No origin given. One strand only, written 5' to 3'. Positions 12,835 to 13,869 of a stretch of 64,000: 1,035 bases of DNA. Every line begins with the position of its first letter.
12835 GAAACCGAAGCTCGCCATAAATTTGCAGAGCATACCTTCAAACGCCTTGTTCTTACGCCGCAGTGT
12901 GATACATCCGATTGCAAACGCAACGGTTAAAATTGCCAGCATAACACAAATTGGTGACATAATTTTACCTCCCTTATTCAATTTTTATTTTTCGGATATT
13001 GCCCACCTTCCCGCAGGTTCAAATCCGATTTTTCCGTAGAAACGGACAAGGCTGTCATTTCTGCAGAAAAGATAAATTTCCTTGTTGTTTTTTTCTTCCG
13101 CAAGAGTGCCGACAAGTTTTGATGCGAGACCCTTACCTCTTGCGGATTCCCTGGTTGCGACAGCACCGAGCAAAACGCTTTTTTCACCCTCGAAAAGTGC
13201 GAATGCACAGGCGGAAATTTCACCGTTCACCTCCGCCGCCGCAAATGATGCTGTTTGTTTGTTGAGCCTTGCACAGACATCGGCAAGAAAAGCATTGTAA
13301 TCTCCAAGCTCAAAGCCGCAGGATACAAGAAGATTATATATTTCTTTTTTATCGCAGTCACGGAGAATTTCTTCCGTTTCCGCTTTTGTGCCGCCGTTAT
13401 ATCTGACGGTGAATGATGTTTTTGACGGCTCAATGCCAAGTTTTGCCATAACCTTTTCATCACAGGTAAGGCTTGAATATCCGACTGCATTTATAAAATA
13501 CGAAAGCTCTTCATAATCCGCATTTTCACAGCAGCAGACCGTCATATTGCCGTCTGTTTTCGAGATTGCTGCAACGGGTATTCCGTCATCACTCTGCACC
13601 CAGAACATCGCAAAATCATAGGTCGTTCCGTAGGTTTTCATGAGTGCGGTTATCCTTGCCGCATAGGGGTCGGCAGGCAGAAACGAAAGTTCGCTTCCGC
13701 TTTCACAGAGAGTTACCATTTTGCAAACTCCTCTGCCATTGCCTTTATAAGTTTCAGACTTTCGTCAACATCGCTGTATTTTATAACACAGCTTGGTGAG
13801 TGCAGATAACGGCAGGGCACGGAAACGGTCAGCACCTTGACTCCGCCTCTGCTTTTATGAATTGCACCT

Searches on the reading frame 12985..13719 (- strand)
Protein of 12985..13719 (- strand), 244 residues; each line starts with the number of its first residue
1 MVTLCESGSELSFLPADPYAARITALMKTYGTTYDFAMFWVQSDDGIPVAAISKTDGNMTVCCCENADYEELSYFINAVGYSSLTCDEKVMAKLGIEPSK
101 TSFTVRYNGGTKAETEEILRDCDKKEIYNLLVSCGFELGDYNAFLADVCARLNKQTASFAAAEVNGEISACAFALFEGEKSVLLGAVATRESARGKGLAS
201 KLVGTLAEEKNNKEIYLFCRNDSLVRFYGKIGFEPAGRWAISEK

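Call 7: search_protein_families(library=pfam, proteins=[window:12985-13719:-], max_evalue=0.001)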
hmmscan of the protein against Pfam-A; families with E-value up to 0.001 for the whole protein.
window:12985-13719:- (244 aa): 4 families
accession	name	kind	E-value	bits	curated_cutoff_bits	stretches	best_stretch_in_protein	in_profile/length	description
PF00583.31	Acetyltransf_1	-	3.5e-09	37.4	20.7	1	127-233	4-116/116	Acetyltransferase (GNAT) family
PF13508.13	Acetyltransf_7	-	4.1e-09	37.1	27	1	158-235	4-84/84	Acetyltransferase (GNAT) domain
PF08445.16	FR47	-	1.2e-05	25.6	22.1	1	182-235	22-79/86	FR47-like protein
PF13673.13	Acetyltransf_10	-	7.5e-05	23.1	23.6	1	151-237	25-111/128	Acetyltransferase (GNAT) domain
